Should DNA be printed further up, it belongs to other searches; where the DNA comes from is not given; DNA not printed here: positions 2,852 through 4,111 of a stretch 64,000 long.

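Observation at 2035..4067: Tandem DP1-like phosphoesterase paralogs: one catalytically complete, one with degenerate metal-binding motifs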

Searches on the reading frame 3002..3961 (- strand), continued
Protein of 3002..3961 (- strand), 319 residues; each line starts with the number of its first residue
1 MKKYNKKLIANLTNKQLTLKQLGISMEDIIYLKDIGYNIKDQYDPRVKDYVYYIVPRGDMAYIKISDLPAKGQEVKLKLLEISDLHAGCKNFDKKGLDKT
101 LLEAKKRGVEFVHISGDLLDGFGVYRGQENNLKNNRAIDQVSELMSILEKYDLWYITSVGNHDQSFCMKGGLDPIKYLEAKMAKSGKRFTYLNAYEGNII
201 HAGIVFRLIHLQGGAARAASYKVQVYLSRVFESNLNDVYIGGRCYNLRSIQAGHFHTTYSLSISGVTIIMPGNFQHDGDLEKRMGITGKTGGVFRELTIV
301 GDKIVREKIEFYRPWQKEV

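Call 44: fold_search(model_id=the predicted structure, library=pdb)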
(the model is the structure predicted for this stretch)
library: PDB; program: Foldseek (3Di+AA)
matches with E <= 10: 1231; with E <= 0.001: 180
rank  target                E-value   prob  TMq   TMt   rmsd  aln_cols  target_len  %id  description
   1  8ppt_A                1.2e-11  1.00  0.55  0.41   6.7       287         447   18  Pyrococcus abyssi DNA polymerase D (PolD) in its editing mode bound to a primer/template substrate containing a mismat (released 2023-12-20)
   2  9f2a_A                1.7e-11  1.00  0.53  0.40   6.8       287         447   18  Pyrococcus abyssi PolD in complex with Rpa2 winged-helix domain class 2 (composite map) (released 2024-12-04)
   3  9f29_A                3.4e-11  1.00  0.53  0.40   7.7       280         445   19  Pyrococcus abyssi PolD in complex with Rpa2 winged-helix domain class 1 (composite map) (released 2024-12-04)
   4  6hms_A                3.8e-11  1.00  0.53  0.44   6.2       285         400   18  Cryo-EM map of DNA polymerase D from Pyrococcus abyssi in complex with DNA (released 2019-01-30)
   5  6t8h_A                4.0e-11  1.00  0.54  0.42   5.8       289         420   18  Cryo-EM structure of the DNA-bound PolD-PCNA processive complex from P. abyssi (released 2020-03-04)
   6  5ihe_B                4.0e-11  1.00  0.52  0.40   6.4       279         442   18  D-family DNA polymerase - DP1 subunit (3'-5' proof-reading exonuclease) (released 2016-08-31)
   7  6knb_A                4.0e-11  1.00  0.52  0.39   8.2       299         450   19  PolD-PCNA-DNA (form A) (released 2020-08-05)
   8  5ihe_A                4.5e-11  1.00  0.51  0.39   6.0       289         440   17  D-family DNA polymerase - DP1 subunit (3'-5' proof-reading exonuclease) (released 2016-08-31)
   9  6hmf_B                5.7e-11  1.00  0.52  0.39   6.3       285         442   18  D-family DNA polymerase - DP1 subunit (3'-5' proof-reading exonuclease) H451 proof-reading deficient variant (released 2019-01-30)
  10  6hmf_A                1.0e-10  1.00  0.51  0.39   6.0       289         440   17  D-family DNA polymerase - DP1 subunit (3'-5' proof-reading exonuclease) H451 proof-reading deficient variant (released 2019-01-30)
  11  2hy1                  1.4e-08  1.00  0.37  0.50   7.9       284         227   12  Crystal structure of Rv0805 (released 2006-12-26)
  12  2hyo                  2.3e-08  1.00  0.38  0.51   7.8       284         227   11  Crystal structure of Rv0805 N97A mutant (released 2006-12-26)
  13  2hyp                  2.9e-08  1.00  0.41  0.54   6.0       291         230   12  Crystal structure of Rv0805 D66A mutant (released 2006-12-26)
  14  9bi5_A                3.3e-08  1.00  0.43  0.35   9.6       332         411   13  Apo form Mre11-Rad50 complex (released 2025-08-06)
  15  3av0_A                4.2e-08  1.00  0.41  0.36   9.1       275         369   14  Crystal structure of Mre11-Rad50 bound to ATP S (released 2011-05-25)
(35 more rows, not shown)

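Call 46: search_protein_representatives(alignment_id=A1)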
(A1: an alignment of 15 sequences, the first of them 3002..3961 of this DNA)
Query: 15 sequences, 312 profile positions. Proteins with E-value up to 0.001 (for the whole library): 1925; up to 1e-10: 592; up to 1e-30: 38. The best 150 are listed.
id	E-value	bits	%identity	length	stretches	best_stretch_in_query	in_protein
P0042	2.7e-145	499.5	-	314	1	1-311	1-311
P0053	5.9e-138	475.4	-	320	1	3-311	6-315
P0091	4.6e-102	357.5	-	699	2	5-307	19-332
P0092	7.4e-83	294.4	-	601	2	7-310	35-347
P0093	8.0e-83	294.3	-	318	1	1-311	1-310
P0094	6.2e-74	265.1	-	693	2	9-305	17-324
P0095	1.6e-72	260.5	-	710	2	13-304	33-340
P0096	6.4e-67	242.1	-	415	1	2-307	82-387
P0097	1.6e-62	227.6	-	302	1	7-310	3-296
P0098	1.1e-60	221.5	-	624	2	163-306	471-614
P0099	2.6e-56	207.2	-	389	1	29-305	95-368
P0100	6.4e-56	206.0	-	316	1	8-310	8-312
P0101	7.8e-56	205.7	-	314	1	7-309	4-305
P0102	1.7e-55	204.5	-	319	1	4-271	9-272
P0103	1.1e-54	201.9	-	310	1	6-305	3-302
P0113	1.7e-40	155.3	-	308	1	40-288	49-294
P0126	1.2e-30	122.9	-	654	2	157-311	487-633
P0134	5.2e-28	114.3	-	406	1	71-311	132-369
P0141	9.6e-27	110.1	-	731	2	32-307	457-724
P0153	3.4e-24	101.7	-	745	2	6-237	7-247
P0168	1.3e-22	96.5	-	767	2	74-296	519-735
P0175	2.4e-22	95.6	-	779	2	80-307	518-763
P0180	1.1e-21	93.4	-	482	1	74-300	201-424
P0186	2.7e-21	92.2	-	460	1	74-306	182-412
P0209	1.2e-19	86.8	-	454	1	66-292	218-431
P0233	2.2e-18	82.7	-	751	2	29-281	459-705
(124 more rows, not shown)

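Call 49: search_protein_families(library=pfam, proteins=[P0098, P0126, P0153, P0096, P0099, P0134, P0180, P0186, P0209, P0141], max_evalue=0.01)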
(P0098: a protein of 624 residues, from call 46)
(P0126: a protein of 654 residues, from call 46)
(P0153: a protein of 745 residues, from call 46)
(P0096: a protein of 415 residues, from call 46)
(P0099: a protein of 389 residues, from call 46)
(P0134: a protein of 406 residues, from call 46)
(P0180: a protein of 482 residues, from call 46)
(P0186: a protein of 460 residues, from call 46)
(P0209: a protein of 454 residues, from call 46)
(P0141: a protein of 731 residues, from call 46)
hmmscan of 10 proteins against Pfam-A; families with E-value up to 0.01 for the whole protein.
P0098 (624 aa): 2 families
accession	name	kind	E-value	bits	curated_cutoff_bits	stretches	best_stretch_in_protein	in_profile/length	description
PF14528.11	LAGLIDADG_3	-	2.9e-06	27.9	22.5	0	370-428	5-70/82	LAGLIDADG-like domain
PF12850.12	Metallophos_2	-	0.0017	18.8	27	0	66-179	2-86/154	Calcineurin-like phosphoesterase superfamily domain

P0126 (654 aa): 2 families
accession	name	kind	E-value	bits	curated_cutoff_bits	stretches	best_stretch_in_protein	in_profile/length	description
PF12850.12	Metallophos_2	-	3.2e-06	27.7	27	1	518-595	72-136/154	Calcineurin-like phosphoesterase superfamily domain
PF14528.11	LAGLIDADG_3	-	0.00018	22.1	22.5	0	287-362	12-80/82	LAGLIDADG-like domain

P0153 (745 aa): 7 families
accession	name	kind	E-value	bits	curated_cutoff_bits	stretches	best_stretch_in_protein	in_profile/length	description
PF14528.11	LAGLIDADG_3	-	4.1e-16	59.5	22.5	2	455-510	2-66/82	LAGLIDADG-like domain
PF00149.33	Metallophos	-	5.7e-10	40.4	21.5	1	84-180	1-81/191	Calcineurin-like phosphoesterase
PF12850.12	Metallophos_2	-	7.7e-10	39.4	27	1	85-216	2-90/154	Calcineurin-like phosphoesterase superfamily domain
PF14890.11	Intein_splicing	-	1.6e-09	38.2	35.8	1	258-656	11-155/155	Intein splicing domain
PF08279.18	HTH_11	-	0.00035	20.8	25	1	9-50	4-47/55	HTH domain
PF05204.19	Hom_end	-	0.0062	17.1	21.1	0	458-505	16-66/110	Homing endonuclease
PF13730.12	HTH_36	-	0.0082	16.4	25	0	20-48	27-55/55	Helix-turn-helix domain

P0096 (415 aa): 1 family
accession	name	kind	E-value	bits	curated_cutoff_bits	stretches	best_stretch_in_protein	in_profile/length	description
PF00149.33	Metallophos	-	0.0043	17.9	21.5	1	158-251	5-82/191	Calcineurin-like phosphoesterase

P0099 (389 aa): 2 families
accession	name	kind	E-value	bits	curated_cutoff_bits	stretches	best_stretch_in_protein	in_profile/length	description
PF12850.12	Metallophos_2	-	1.3e-06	28.9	27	1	143-341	2-140/154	Calcineurin-like phosphoesterase superfamily domain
PF00149.33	Metallophos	-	0.00014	22.8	21.5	1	143-319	2-190/191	Calcineurin-like phosphoesterase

P0134 (406 aa): 2 families
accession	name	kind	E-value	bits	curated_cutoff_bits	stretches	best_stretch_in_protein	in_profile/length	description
PF00149.33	Metallophos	-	2.3e-06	28.6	21.5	1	139-313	3-190/191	Calcineurin-like phosphoesterase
PF12850.12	Metallophos_2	-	0.0024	18.3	27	1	139-322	3-127/154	Calcineurin-like phosphoesterase superfamily domain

P0180 (482 aa): 2 families
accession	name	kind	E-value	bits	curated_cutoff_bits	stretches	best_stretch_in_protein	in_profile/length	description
PF00149.33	Metallophos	-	5.4e-07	30.7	21.5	1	203-298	1-83/191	Calcineurin-like phosphoesterase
PF12850.12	Metallophos_2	-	6.4e-06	26.7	27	1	204-380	2-118/154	Calcineurin-like phosphoesterase superfamily domain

P0186 (460 aa): 2 families
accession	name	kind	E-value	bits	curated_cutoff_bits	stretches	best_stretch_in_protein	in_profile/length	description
PF00149.33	Metallophos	-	3.4e-06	28.1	21.5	1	187-319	4-116/191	Calcineurin-like phosphoesterase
PF08279.18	HTH_11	-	0.0023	18.2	25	1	111-154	4-49/55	HTH domain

P0209 (454 aa): 2 families
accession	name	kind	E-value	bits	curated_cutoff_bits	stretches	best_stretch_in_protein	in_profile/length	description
PF12850.12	Metallophos_2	-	2.2e-11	44.4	27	1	230-414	2-137/154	Calcineurin-like phosphoesterase superfamily domain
PF00149.33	Metallophos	-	1.9e-10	41.9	21.5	1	229-394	1-159/191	Calcineurin-like phosphoesterase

P0141 (731 aa): 11 families
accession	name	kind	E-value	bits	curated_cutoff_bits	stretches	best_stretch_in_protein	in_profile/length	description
PF00149.33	Metallophos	-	2.5e-12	48.1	21.5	2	498-580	1-67/191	Calcineurin-like phosphoesterase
PF12850.12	Metallophos_2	-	1.6e-09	38.4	27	1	499-675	2-121/154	Calcineurin-like phosphoesterase superfamily domain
PF04545.22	Sigma70_r4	-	4.5e-07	29.7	24.1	0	78-114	4-40/50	Sigma-70, region 4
PF01978.25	TrmB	-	2.5e-05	24.5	25.6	1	419-463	6-51/68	Sugar-specific transcriptional regulator TrmB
PF08279.18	HTH_11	-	0.00035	20.8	25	1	85-128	4-49/55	HTH domain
PF21476.4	PF0610-like_N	-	0.00052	20.6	33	0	426-457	6-37/50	PF0610-like, N-terminal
PF12802.13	MarR_2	-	0.00091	19.8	27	0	95-123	21-49/61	MarR family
PF09339.16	HTH_IclR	-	0.0014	18.8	22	0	93-123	17-47/52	IclR helix-turn-helix domain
PF08784.17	RPA_C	-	0.0027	18.8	22.6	0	418-463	48-98/106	Replication protein A C terminal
PF02082.26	Rrf2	-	0.0031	18.1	30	0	90-123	19-52/132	Iron-dependent Transcriptional regulator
PF13412.12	HTH_24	-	0.0044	17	21.9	0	419-463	1-46/48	Winged helix-turn-helix DNA-binding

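Call 50: search_protein_families(library=ncbifam, proteins=[P0098, P0126, P0153, P0096, P0099, P0134, P0180, P0186, P0209, P0141], max_evalue=0.01)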
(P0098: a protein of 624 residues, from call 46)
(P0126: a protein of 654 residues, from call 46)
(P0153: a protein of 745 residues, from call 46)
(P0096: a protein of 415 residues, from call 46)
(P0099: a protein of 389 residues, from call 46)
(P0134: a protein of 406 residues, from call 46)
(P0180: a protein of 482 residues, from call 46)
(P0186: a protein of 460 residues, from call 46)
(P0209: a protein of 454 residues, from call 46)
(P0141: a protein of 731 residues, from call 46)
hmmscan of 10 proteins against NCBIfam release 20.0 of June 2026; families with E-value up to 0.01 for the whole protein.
P0098 (624 aa): 4 families
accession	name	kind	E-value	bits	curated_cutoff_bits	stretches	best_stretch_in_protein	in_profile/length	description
NF003118.0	PRK04036.1-3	equivalog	4.6e-09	35.7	445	1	60-152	221-320/481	DNA-directed DNA polymerase II small subunit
NF003120.0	PRK04036.1-5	equivalog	0.00039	19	671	1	58-151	279-385/547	DNA-directed DNA polymerase II small subunit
NF003119.0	PRK04036.1-4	equivalog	0.00095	17.7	823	0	59-129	314-396/590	DNA-directed DNA polymerase II small subunit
NF003116.0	PRK04036.1-1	equivalog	0.0054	15.4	425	1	67-152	277-367/530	DNA-directed DNA polymerase II small subunit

P0126 (654 aa): 5 families
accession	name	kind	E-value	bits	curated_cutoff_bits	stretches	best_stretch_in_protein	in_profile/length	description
NF003118.0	PRK04036.1-3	equivalog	2.3e-12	46.6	445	1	77-172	219-320/481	DNA-directed DNA polymerase II small subunit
NF003120.0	PRK04036.1-5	equivalog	1.7e-07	30.1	671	1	116-171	329-385/547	DNA-directed DNA polymerase II small subunit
NF003117.0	PRK04036.1-2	equivalog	0.00084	17.8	993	1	119-172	428-482/650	DNA-directed DNA polymerase II small subunit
NF003119.0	PRK04036.1-4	equivalog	0.0012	17.4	823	1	54-174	294-423/590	DNA-directed DNA polymerase II small subunit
NF003116.0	PRK04036.1-1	equivalog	0.0054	15.4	425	0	102-171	296-366/530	DNA-directed DNA polymerase II small subunit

P0153 (745 aa): 6 families
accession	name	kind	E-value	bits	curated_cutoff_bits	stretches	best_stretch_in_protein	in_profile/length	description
NF003118.0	PRK04036.1-3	equivalog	1.8e-07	30.5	445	1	676-726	417-468/481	DNA-directed DNA polymerase II small subunit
NF011491.0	PRK14898.1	equivalog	6.8e-07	27.7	783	1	350-513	241-396/860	DNA-directed RNA polymerase subunit A''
TIGR00040.1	yfcE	subfamily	4.1e-06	27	56.25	0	85-176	2-64/158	YfcE family phosphodiesterase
TIGR01443.1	intein_Cterm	domain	6.8e-05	23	15.6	1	633-657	3-24/24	intein C-terminal splicing region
TIGR01884.1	cas_HTH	subfamily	0.00055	19.4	60.2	1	9-62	146-198/202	CRISPR-associated CARF protein Csa3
NF033788.1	HTH_metalloreg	subfamily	0.0076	16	55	0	9-62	15-68/77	metalloregulator ArsR/SmtB family transcription factor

P0096 (415 aa): 3 families
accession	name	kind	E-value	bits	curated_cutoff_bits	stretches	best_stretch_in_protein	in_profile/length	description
NF003118.0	PRK04036.1-3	equivalog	7.5e-08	31.8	445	1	153-241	225-320/481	DNA-directed DNA polymerase II small subunit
NF003120.0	PRK04036.1-5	equivalog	0.00056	18.5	671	1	157-242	289-387/547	DNA-directed DNA polymerase II small subunit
NF003117.0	PRK04036.1-2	equivalog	0.0045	15.4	993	1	190-242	429-483/650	DNA-directed DNA polymerase II small subunit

P0099 (389 aa): 2 families
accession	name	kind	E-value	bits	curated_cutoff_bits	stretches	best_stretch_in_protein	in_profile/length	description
NF003118.0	PRK04036.1-3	equivalog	9.9e-10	38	445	1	135-235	219-325/481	DNA-directed DNA polymerase II small subunit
NF003119.0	PRK04036.1-4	equivalog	0.0031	16.1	823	1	132-215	311-404/590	DNA-directed DNA polymerase II small subunit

P0134 (406 aa): 5 families
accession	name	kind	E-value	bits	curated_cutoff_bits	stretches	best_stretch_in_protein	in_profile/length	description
NF003118.0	PRK04036.1-3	equivalog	4.1e-12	45.8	445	1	122-223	209-320/481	DNA-directed DNA polymerase II small subunit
NF003119.0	PRK04036.1-4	equivalog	8.5e-09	34.4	823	1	109-222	292-420/590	DNA-directed DNA polymerase II small subunit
NF003116.0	PRK04036.1-1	equivalog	3.9e-07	29.1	425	1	125-224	261-368/530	DNA-directed DNA polymerase II small subunit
NF003120.0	PRK04036.1-5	equivalog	0.0018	16.8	671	1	124-224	272-387/547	DNA-directed DNA polymerase II small subunit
NF053861.1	DS8_antiphage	equivalog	0.0065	14.2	790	0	143-229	3-91/994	anti-phage protein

P0180 (482 aa): 3 families
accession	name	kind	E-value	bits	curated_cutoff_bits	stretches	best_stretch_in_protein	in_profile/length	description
NF003118.0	PRK04036.1-3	equivalog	3.2e-10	39.6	445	2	367-415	415-463/481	DNA-directed DNA polymerase II small subunit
NF003116.0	PRK04036.1-1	equivalog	8.1e-05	21.4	425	0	198-290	270-367/530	DNA-directed DNA polymerase II small subunit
NF003120.0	PRK04036.1-5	equivalog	0.00075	18.1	671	0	233-291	327-387/547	DNA-directed DNA polymerase II small subunit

P0186 (460 aa): 4 families
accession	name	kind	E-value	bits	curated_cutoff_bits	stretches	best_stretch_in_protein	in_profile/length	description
NF003118.0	PRK04036.1-3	equivalog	1.1e-10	41.1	445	1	169-271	210-319/481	DNA-directed DNA polymerase II small subunit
NF003116.0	PRK04036.1-1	equivalog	3.4e-06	26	425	1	171-271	261-366/530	DNA-directed DNA polymerase II small subunit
NF003120.0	PRK04036.1-5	equivalog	2e-05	23.2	671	1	171-273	273-387/547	DNA-directed DNA polymerase II small subunit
NF003119.0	PRK04036.1-4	equivalog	0.00078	18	823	1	173-271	310-420/590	DNA-directed DNA polymerase II small subunit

P0209 (454 aa): 6 families
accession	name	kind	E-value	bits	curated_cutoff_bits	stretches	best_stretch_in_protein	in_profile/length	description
NF003118.0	PRK04036.1-3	equivalog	1.5e-09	37.4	445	1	225-318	222-321/481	DNA-directed DNA polymerase II small subunit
TIGR00040.1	yfcE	subfamily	2.4e-05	24.4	56.25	1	230-395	2-119/158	YfcE family phosphodiesterase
TIGR03729.1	acc_ester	subfamily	0.00016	21.1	148.25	0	230-323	1-94/239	putative phosphoesterase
NF003120.0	PRK04036.1-5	equivalog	0.00023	19.8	671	1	222-321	279-390/547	DNA-directed DNA polymerase II small subunit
NF003117.0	PRK04036.1-2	equivalog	0.002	16.6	993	1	261-317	425-482/650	DNA-directed DNA polymerase II small subunit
NF003116.0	PRK04036.1-1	equivalog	0.0062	15.2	425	1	227-320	273-370/530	DNA-directed DNA polymerase II small subunit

P0141 (731 aa): 8 families
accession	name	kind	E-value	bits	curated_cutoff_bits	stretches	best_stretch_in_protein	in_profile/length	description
NF003118.0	PRK04036.1-3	equivalog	6.6e-07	28.6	445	1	495-569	223-302/481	DNA-directed DNA polymerase II small subunit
TIGR02937.1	sigma70-ECF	superfamily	4.3e-06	26.5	42.9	0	419-461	118-160/165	sigma-70 family RNA polymerase sigma factor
TIGR00122.1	birA_repr_reg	equivalog_domain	1.5e-05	24.8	70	0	98-134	17-52/69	biotin operon repressor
TIGR00040.1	yfcE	subfamily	2.1e-05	24.6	56.25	0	499-541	2-40/158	YfcE family phosphodiesterase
NF053602.1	Phr_regulator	exception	0.0051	16.4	320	0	417-460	8-51/191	heat shock transcription regulator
TIGR02985.1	Sig70_bacteroi1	subfamily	0.0065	16.7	126.4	0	77-113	113-149/162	RNA polymerase sigma-70 factor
NF053606.1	Sta1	subfamily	0.0077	16.3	80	0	419-462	18-62/100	Sta1 family transcriptional regulator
NF040939.2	trans_reg_lrs14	equivalog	0.008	16.2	90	0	419-463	19-65/103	Lrs14 family HTH-type transcriptional regulator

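Call 51: search_dna_similar(query=window:3002-3961:-, collection=phages, mode=protein, max_evalue=0.001, max_rows=30)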
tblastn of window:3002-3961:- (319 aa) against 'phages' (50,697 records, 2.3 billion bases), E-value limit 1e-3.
Records with a match: 1; places in all: 1; records where one place covers at least 80% of the query: 1.
Best place of each record, by identity: <60% 1.
By first word of the organism name: Halorubrum 1.
By host as written in the record: Halorubrum sp. BL36 1.
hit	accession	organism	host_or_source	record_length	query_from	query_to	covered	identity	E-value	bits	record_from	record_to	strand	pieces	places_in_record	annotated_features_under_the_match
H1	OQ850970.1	Halorubrum tailed virus BLv36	Halorubrum sp. BL36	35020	12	316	96%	27.4%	3e-7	58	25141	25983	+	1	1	hypothetical protein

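Call 52: get_annotated_region(hit=H1, flank=8000)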
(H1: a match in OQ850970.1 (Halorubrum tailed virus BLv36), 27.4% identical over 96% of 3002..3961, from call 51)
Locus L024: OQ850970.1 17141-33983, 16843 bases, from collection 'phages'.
description: Halorubrum tailed virus BLv36, complete genome.
organism: Halorubrum tailed virus BLv36 (NCBI taxid 3056369)
taxonomy: Viruses; Duplodnaviria; Heunggongvirae; Uroviricota; Caudoviricetes
host: Halorubrum sp. BL36; source: -; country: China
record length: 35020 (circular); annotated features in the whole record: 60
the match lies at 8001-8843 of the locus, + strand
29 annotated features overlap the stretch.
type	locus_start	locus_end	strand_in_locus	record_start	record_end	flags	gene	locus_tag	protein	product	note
CDS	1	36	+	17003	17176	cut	-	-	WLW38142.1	hypothetical protein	ORF31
CDS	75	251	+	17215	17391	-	-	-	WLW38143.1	hypothetical protein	ORF32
CDS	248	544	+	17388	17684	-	-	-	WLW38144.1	hypothetical protein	ORF33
CDS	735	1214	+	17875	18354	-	-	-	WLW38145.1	hypothetical protein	ORF34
CDS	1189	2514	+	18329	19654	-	-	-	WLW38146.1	hypothetical protein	ORF35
CDS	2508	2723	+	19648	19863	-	-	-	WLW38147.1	hypothetical protein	ORF36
CDS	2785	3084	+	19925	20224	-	-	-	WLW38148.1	hypothetical protein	ORF37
CDS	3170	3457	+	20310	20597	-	-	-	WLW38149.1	hypothetical protein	ORF38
CDS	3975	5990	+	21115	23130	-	-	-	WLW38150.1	hypothetical protein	ORF39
CDS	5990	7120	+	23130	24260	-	-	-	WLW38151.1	hypothetical protein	ORF40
CDS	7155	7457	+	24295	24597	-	-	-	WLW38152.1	hypothetical protein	ORF41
CDS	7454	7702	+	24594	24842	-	-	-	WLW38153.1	hypothetical protein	ORF42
CDS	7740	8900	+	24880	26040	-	-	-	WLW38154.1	hypothetical protein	ORF43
CDS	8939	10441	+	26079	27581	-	-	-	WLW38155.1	hypothetical protein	ORF44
CDS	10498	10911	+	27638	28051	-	-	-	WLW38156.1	hypothetical protein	ORF45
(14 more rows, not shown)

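Call 53: find_related_loci(query=A1, collection=viral_contigs, flank=8000)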
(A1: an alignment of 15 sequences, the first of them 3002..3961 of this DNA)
Query A1 (319 aa) in viral_contigs; peptide patterns used: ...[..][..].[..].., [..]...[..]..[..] (x = any residue, [..] = any of these).
32 stretches matched a pattern, but none encodes a relative of the query by tblastn (E <= 1e-3).

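Call 54: search_protein_families(library=pfam, proteins=[L024:1189-2514:+, L024:3975-5990:+, L024:5990-7120:+, L024:7740-8900:+, L024:8939-10441:+, L024:10498-10911:+, L024:10913-12112:+, L024:12156-12674:+], max_evalue=0.01)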
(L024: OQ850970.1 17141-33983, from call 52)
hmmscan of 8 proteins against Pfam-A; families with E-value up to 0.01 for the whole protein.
L024:1189-2514:+ (441 aa): 2 families
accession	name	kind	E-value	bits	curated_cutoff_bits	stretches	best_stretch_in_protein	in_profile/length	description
PF03237.21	Terminase_6N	-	1.1e-18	68.1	22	1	34-250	5-213/215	Terminase large subunit, T4likevirus-type, N-terminal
PF04466.19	Terminase_3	-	0.00047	20.2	23.2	1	100-221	72-184/201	Phage terminase large subunit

L024:3975-5990:+ (671 aa): 1 family
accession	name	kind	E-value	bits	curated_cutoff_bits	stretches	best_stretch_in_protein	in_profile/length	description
PF06074.18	Portal_Mu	-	1.1e-06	28.7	23.9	1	91-388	39-334/336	Portal protein of Mu bacteriophage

L024:5990-7120:+ (376 aa): 0 families

L024:7740-8900:+ (386 aa): 1 family
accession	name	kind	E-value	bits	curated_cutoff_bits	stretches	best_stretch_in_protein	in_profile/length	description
PF12850.12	Metallophos_2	-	1.4e-07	32.1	27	1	144-335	3-140/154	Calcineurin-like phosphoesterase superfamily domain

L024:8939-10441:+ (500 aa): 0 families

L024:10498-10911:+ (137 aa): 2 families
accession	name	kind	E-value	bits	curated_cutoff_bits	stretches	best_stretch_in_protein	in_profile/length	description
PF09956.15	Phage_cement_2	-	6.1e-08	33.4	24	1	16-126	3-99/103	Phage cement protein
PF01551.29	Peptidase_M23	-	0.0017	18.9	28.7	1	25-98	7-78/96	Peptidase family M23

L024:10913-12112:+ (399 aa): 2 families
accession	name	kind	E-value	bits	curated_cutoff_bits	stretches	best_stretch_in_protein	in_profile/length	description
PF25209.1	Phage_capsid_4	-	4.2e-08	34.2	27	1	166-378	53-242/262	Phage capsid protein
PF05065.19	Phage_capsid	-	0.00027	20.8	24.2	1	125-234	6-117/280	Phage capsid family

L024:12156-12674:+ (172 aa): 0 families

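Call 76: fold_search(model_id=the predicted structure, library=viral)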
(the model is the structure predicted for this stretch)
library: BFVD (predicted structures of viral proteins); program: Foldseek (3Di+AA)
matches with E <= 10: 580; with E <= 0.001: 131
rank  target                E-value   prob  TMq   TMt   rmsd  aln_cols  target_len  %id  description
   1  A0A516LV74            3.3e-13  1.00  0.58  0.53   9.6       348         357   18  (no name in the UniProt tables at hand)
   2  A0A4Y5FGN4            1.1e-12  1.00  0.53  0.42   9.8       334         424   15  DNA polymerase [Lactobacillus phage 3-521]
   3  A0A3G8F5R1            1.6e-12  1.00  0.56  0.71   7.9       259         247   19  (no name in the UniProt tables at hand)
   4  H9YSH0                1.0e-11  1.00  0.55  0.61   6.0       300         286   19  (no name in the UniProt tables at hand)
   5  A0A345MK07            1.4e-11  1.00  0.51  0.39   7.6       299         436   16  Putative metallophosphatase [Bacillus phage BSP38]
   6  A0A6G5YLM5            2.6e-11  1.00  0.50  0.39   5.4       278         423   15  (no name in the UniProt tables at hand)
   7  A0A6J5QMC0            2.9e-11  1.00  0.51  0.41   7.1       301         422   16  Uncharacterized protein [uncultured Caudovirales phage]
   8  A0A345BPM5            3.5e-11  1.00  0.48  0.42  10.4       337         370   13  (no name in the UniProt tables at hand)
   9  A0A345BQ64            2.5e-10  1.00  0.50  0.39  19.0       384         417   14  (no name in the UniProt tables at hand)
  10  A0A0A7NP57            3.2e-10  1.00  0.52  0.36   6.4       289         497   17  Calcineurin-like phosphoesterase domain-containing protein [Lactobacillus phage LfeInf]
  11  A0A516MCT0            4.9e-10  1.00  0.57  0.46   5.2       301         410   14  (no name in the UniProt tables at hand)
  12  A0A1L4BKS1            4.9e-10  1.00  0.51  0.58   5.7       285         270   15  (no name in the UniProt tables at hand)
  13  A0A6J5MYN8            1.4e-09  1.00  0.50  0.38  19.9       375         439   13  Uncharacterized protein [uncultured Caudovirales phage]
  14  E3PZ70                1.4e-09  1.00  0.48  0.41  17.4       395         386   13  Uncharacterized protein [Roseovarius sp. 217 phage 1]
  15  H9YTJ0                1.8e-09  1.00  0.47  0.44   6.2       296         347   14  (no name in the UniProt tables at hand)
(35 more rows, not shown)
